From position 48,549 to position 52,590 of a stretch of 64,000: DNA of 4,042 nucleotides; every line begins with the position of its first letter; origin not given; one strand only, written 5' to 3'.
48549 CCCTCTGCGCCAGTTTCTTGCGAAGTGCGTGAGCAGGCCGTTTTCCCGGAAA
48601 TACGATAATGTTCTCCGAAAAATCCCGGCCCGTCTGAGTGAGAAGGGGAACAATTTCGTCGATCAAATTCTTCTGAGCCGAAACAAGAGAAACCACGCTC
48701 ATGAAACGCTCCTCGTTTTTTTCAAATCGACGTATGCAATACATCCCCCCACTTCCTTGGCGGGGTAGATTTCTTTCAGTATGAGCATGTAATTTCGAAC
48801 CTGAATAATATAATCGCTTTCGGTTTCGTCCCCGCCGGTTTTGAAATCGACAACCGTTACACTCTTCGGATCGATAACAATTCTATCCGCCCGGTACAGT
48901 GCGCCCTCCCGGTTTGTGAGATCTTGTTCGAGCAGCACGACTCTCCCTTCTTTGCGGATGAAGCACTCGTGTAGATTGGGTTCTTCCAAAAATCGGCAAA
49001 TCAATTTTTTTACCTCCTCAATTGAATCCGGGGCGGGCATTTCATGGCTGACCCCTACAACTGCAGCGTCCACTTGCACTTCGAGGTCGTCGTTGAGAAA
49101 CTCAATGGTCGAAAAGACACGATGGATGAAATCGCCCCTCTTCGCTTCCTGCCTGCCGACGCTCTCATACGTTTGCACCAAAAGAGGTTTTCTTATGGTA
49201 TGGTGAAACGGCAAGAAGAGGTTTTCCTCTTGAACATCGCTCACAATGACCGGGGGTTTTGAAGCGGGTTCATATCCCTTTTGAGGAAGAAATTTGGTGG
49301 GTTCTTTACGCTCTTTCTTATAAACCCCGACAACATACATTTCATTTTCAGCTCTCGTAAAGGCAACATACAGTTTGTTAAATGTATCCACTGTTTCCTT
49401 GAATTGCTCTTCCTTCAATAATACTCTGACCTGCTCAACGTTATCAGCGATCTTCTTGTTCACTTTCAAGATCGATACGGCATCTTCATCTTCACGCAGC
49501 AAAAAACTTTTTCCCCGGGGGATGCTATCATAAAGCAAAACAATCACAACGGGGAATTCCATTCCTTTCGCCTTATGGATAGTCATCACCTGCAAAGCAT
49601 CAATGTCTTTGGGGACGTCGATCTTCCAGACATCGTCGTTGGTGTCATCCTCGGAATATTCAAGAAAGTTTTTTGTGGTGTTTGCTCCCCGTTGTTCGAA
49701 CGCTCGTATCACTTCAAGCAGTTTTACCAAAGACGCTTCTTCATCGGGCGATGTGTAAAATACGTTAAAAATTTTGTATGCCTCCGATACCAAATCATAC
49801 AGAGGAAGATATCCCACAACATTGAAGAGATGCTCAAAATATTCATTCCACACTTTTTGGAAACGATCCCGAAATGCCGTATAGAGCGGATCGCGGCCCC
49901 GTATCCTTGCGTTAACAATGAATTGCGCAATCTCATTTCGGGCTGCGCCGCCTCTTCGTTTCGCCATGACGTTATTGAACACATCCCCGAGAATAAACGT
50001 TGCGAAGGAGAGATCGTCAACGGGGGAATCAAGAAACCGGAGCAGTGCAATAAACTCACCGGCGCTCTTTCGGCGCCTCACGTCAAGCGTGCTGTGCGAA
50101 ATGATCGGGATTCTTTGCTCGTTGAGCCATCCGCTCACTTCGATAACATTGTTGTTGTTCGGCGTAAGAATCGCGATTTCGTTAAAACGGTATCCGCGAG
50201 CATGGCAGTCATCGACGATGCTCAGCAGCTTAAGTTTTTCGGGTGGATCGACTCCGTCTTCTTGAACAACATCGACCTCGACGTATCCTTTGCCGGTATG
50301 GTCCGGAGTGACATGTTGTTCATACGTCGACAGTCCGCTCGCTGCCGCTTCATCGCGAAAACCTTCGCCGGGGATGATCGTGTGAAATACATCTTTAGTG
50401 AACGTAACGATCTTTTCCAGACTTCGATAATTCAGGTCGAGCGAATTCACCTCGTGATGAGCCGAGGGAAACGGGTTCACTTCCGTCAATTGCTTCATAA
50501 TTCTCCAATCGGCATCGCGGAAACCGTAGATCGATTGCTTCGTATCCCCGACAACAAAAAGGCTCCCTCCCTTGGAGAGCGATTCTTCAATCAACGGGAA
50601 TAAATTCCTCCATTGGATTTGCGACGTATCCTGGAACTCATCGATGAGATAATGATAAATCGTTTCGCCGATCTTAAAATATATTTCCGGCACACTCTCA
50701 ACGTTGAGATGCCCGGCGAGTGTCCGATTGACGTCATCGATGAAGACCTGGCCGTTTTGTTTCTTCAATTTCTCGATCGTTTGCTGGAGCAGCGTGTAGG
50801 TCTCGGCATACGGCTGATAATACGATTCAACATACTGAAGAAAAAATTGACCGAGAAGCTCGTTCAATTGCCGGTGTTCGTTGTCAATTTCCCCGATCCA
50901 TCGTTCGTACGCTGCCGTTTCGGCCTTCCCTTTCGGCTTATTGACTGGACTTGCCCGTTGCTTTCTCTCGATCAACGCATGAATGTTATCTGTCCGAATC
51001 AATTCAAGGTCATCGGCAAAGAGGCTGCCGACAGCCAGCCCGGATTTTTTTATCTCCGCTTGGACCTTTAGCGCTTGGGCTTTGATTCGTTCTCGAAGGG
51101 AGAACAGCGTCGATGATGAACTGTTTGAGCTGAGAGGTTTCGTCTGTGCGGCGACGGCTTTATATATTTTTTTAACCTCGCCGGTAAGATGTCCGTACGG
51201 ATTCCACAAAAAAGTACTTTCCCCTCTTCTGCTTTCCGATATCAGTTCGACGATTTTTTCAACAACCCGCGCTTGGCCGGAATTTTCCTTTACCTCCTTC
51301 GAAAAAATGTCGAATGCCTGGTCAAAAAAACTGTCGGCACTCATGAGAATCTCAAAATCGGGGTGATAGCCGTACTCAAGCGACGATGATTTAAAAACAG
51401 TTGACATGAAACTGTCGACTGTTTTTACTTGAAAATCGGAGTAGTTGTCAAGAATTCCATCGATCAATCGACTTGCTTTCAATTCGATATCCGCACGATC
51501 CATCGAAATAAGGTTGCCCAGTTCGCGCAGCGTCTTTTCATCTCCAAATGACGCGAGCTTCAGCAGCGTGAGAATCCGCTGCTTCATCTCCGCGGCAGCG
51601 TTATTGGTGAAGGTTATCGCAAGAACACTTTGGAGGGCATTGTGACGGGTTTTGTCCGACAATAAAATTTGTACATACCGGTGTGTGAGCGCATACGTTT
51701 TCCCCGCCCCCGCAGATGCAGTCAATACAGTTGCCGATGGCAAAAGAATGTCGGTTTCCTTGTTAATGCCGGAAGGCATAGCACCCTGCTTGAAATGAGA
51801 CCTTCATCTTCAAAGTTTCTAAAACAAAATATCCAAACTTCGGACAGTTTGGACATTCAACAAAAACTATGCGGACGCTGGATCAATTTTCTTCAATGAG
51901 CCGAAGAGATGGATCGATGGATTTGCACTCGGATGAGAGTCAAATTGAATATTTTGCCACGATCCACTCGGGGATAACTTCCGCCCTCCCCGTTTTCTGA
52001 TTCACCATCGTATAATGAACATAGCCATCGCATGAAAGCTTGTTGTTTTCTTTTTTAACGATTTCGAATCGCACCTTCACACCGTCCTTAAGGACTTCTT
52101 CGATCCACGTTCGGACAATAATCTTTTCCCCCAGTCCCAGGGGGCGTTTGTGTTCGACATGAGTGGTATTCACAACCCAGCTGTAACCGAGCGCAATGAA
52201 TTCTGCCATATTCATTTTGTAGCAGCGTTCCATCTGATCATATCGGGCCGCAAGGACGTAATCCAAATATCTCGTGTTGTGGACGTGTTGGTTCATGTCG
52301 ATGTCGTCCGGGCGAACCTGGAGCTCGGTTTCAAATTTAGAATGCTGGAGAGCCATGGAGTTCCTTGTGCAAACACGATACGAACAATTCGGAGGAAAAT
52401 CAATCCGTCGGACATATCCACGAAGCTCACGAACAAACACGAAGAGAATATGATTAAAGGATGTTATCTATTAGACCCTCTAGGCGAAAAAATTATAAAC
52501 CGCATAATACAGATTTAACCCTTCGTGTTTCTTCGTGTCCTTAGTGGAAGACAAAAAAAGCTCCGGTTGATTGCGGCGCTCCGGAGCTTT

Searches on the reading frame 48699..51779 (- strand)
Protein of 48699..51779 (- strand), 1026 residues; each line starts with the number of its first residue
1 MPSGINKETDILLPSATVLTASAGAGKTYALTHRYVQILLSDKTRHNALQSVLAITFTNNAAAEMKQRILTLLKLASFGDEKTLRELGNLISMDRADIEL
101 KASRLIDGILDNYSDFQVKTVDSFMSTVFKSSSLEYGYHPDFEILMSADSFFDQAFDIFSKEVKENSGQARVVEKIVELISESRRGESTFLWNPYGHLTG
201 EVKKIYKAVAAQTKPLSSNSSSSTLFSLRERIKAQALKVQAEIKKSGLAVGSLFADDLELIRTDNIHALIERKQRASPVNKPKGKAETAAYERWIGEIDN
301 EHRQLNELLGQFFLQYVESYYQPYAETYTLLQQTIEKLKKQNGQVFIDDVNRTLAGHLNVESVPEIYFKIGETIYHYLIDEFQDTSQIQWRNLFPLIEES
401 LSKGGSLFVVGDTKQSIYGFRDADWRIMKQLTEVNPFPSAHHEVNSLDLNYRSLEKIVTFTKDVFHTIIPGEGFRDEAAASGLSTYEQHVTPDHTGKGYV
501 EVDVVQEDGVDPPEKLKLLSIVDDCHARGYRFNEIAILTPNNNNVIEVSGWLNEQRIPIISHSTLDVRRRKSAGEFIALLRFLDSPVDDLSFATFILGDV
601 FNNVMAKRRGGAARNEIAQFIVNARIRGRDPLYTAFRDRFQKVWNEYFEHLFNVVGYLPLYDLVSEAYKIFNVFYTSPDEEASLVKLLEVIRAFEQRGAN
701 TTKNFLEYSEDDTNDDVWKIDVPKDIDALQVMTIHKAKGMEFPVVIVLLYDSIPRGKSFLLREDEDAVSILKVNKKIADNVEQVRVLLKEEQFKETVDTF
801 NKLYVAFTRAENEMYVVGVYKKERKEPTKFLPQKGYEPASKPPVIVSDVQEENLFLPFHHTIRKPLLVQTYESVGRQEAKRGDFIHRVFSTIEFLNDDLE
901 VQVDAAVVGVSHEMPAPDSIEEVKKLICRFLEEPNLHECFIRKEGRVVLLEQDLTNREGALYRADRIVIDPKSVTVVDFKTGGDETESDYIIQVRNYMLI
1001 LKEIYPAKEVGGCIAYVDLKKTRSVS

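Call 11: search_protein_families(library=pfam, proteins=[window:48699-51779:-])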
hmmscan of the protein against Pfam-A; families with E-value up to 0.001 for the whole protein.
window:48699-51779:- (1026 aa): 7 families
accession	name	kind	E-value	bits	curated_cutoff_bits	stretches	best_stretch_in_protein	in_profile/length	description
PF00580.27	UvrD-helicase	-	8.6e-40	137.6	23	1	15-432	14-267/271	UvrD/REP helicase N-terminal domain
PF13361.12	UvrD_C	-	1.7e-18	67.6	25.6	1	447-816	3-345/350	UvrD-like helicase C-terminal domain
PF13245.12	AAA_19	-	2.3e-13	50.9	25.1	1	15-130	12-116/134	AAA domain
PF13538.12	UvrD_C_2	-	5.1e-09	36.3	27.4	1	731-747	4-20/52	UvrD-like helicase C-terminal domain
PF12705.13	PDDEXK_1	-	3.3e-05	24.4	22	1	877-1021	33-191/247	PD-(D/E)XK nuclease superfamily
PF13087.12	AAA_12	-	0.0002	21.4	27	0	441-554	14-131/195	AAA domain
PF13604.12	AAA_30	-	0.00061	20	27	0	16-68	20-65/191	AAA domain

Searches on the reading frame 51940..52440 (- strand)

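Call 11: search_protein_families(library=pfam, proteins=[window:51940-52440:-])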
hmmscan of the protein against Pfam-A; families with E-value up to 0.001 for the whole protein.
window:51940-52440:- (166 aa): 4 families
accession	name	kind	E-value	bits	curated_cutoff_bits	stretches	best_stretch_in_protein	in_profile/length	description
PF13279.12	4HBT_2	-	5.1e-19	69.3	25.5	1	42-163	1-121/122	Thioesterase-like superfamily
PF01643.23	Acyl-ACP_TE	-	1.2e-13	51.4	23.7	1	34-164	2-131/131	Acyl-ACP thioesterase N-terminal domain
PF20791.3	Acyl-ACP_TE_C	-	3.8e-09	37.1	21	1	33-77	5-49/101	Acyl-ACP thioesterase C-terminal domain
PF03061.28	4HBT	-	1.8e-06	28.6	20.6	1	51-134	2-77/79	Thioesterase superfamily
